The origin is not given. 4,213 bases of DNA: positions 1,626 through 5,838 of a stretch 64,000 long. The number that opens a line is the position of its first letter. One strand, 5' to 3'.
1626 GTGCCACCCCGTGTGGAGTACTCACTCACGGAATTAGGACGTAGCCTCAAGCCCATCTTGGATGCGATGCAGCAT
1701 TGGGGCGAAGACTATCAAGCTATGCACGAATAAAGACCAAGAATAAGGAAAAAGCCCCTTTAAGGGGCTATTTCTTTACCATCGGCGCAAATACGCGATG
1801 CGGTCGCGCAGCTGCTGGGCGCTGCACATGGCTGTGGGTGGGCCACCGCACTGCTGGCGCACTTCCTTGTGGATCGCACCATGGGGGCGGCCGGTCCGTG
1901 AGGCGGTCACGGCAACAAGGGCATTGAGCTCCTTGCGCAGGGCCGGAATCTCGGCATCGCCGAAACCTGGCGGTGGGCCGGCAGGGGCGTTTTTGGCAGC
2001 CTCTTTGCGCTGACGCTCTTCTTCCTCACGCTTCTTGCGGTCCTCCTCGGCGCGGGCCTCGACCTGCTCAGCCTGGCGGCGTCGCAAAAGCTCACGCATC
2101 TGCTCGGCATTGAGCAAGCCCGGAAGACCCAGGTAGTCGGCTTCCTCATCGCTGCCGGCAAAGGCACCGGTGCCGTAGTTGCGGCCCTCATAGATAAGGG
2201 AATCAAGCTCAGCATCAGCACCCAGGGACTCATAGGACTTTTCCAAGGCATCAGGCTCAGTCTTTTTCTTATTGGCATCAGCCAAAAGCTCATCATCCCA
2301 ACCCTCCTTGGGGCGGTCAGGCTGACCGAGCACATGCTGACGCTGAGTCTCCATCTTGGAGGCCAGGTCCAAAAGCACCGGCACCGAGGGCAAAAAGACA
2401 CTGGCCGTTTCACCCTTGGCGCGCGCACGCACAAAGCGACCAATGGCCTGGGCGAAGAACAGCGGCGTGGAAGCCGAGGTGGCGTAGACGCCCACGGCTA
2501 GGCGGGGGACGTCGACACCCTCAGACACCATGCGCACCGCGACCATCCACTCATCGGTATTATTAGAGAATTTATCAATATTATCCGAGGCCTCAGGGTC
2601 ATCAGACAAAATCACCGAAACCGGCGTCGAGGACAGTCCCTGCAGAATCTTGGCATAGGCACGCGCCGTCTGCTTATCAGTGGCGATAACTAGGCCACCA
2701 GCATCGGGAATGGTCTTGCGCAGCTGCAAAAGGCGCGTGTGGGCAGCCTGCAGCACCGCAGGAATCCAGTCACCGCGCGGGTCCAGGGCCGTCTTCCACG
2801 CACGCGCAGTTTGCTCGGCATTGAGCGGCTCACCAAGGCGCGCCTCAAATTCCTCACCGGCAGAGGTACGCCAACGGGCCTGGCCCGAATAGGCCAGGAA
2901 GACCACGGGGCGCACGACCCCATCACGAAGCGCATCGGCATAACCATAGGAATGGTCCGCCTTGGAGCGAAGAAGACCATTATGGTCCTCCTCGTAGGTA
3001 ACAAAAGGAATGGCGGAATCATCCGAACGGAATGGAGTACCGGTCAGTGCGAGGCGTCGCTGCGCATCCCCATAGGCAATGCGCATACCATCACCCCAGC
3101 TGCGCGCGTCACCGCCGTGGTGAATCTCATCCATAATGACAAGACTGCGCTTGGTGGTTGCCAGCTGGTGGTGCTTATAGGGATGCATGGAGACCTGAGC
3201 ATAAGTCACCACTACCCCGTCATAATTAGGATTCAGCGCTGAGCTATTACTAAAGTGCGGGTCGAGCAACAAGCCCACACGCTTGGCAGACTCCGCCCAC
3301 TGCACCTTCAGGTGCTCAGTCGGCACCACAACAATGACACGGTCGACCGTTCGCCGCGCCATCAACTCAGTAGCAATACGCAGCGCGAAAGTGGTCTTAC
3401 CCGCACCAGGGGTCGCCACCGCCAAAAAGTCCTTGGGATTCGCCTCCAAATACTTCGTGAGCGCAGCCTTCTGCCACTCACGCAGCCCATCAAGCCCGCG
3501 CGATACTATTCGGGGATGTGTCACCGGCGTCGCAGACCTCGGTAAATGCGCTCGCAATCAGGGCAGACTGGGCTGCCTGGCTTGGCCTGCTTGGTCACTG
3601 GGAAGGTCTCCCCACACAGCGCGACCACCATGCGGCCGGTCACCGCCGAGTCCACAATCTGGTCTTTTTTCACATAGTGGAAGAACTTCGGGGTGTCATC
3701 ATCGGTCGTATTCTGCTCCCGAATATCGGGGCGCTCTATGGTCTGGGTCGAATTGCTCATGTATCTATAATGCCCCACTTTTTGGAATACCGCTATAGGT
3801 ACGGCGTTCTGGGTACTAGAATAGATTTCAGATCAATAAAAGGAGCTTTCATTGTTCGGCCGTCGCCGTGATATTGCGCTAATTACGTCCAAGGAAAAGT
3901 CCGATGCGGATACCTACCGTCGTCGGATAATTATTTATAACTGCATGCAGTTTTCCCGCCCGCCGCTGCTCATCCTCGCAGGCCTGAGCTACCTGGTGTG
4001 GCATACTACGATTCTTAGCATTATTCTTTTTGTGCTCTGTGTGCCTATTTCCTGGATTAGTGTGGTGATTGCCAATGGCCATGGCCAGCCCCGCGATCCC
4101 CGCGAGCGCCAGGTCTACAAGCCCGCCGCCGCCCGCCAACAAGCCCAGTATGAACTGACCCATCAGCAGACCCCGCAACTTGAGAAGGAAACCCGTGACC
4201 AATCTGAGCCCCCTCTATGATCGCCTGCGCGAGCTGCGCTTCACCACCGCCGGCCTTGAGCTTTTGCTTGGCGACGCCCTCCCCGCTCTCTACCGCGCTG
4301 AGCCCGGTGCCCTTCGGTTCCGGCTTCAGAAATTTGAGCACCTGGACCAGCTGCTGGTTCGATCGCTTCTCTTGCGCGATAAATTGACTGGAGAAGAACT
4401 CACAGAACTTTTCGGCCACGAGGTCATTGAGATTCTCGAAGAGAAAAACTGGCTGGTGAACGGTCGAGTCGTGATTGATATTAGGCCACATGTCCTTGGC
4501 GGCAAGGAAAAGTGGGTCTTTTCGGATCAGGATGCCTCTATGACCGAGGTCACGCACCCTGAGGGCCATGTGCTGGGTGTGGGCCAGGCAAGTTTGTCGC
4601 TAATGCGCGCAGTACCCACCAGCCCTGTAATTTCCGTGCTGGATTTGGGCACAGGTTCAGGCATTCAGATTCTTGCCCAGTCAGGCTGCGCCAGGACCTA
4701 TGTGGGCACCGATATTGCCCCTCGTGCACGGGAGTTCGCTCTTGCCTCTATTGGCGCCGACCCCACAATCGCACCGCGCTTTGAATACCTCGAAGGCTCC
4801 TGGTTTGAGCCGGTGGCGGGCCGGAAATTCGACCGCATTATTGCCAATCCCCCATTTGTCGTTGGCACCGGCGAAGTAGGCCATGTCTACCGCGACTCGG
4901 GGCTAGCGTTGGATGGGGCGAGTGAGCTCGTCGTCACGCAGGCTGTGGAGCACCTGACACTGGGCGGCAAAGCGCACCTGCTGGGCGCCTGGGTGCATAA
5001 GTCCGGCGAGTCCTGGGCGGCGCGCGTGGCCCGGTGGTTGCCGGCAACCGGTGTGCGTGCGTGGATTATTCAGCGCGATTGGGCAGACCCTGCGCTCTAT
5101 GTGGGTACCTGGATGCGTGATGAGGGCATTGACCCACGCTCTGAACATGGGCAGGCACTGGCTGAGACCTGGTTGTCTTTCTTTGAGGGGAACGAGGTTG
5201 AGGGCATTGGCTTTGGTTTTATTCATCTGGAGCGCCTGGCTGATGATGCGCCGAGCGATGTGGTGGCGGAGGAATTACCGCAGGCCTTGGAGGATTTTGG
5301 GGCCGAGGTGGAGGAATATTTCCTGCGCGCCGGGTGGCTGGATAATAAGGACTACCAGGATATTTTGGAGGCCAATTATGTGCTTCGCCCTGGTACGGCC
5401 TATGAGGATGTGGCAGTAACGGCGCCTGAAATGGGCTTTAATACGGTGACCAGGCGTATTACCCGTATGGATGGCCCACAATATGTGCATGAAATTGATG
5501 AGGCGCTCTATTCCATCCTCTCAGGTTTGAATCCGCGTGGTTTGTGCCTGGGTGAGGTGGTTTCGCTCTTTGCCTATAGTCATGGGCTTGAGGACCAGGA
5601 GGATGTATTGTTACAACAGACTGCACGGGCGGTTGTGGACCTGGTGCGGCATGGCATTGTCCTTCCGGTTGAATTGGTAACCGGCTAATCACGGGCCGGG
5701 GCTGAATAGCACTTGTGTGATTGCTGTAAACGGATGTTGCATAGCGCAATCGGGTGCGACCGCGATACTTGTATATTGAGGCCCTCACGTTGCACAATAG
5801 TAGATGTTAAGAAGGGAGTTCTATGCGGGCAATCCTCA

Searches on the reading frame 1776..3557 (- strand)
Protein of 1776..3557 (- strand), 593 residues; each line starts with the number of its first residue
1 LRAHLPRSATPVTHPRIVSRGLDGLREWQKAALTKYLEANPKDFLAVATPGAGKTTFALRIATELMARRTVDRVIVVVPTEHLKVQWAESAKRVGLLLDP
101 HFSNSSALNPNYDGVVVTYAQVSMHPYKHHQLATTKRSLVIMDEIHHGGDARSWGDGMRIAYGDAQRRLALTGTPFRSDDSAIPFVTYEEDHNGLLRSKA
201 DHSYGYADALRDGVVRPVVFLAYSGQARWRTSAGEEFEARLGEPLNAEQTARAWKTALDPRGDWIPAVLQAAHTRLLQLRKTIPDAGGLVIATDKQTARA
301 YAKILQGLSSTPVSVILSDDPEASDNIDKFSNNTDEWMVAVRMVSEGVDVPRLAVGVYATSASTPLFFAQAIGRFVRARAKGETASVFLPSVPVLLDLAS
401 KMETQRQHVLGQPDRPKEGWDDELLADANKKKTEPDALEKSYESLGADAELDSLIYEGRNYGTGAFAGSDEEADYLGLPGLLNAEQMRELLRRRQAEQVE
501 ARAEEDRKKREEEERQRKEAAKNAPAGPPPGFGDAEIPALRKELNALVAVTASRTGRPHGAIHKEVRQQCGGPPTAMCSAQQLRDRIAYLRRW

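Call 49: search_protein_families(library=pfam, proteins=[window:1776-3557:-], max_evalue=0.001)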
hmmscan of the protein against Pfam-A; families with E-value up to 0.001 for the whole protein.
window:1776-3557:- (593 aa): 5 families
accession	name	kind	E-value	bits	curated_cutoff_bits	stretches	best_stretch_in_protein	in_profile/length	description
PF04851.21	ResIII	-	2.2e-19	70.4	22.5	1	25-177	4-164/164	Type III restriction enzyme, res subunit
PF00270.35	DEAD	-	4.2e-10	40.1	26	1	28-175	3-160/167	DEAD/DEAH box helicase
PF18766.7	SWI2_SNF2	-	1.3e-09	38.5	26.7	1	49-232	26-202/221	SWI2/SNF2 ATPase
PF00271.37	Helicase_C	-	3.9e-05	24.3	23.5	1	289-378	19-109/110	Helicase conserved C-terminal domain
PF00176.29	SNF2-rel_dom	-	0.0005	19.7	24.9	0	50-177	26-165/290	SNF2-related domain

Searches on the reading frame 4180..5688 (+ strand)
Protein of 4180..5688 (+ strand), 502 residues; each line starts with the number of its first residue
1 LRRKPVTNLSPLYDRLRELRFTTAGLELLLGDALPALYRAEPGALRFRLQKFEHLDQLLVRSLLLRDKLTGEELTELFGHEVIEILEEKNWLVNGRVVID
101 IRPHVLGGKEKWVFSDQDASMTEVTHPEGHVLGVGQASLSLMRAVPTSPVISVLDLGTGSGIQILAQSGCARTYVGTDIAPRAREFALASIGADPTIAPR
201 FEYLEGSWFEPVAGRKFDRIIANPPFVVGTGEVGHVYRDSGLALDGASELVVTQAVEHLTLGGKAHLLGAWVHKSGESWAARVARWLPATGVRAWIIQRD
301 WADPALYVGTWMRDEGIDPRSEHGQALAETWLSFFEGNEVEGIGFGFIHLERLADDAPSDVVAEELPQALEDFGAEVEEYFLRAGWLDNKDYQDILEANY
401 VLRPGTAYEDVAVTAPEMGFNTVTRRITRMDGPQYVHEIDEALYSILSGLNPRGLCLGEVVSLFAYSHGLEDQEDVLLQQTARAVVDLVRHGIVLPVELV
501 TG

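Call 26: search_protein_families(library=ncbifam, proteins=[window:4180-5688:+], max_evalue=1e-10)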
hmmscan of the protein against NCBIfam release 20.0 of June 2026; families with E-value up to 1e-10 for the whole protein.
window:4180-5688:+ (502 aa): 0 families

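Call 49: search_protein_families(library=pfam, proteins=[window:4180-5688:+], max_evalue=0.001)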
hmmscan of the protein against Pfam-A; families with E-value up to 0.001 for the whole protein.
window:4180-5688:+ (502 aa): 4 families
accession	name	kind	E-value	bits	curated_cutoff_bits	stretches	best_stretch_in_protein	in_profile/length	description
PF25004.1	DUF7782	-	9.6e-36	123.1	27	1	378-496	1-120/120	Domain of unknown function (DUF7782)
PF05175.20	MTS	-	2e-06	28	23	1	136-235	18-117/170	Methyltransferase small domain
PF13489.12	Methyltransf_23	-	0.00033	20.9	27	0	142-222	14-87/164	Methyltransferase domain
PF23186.1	DUF7059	-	0.00081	20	27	0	19-92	2-75/85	Domain of unknown function (DUF7059)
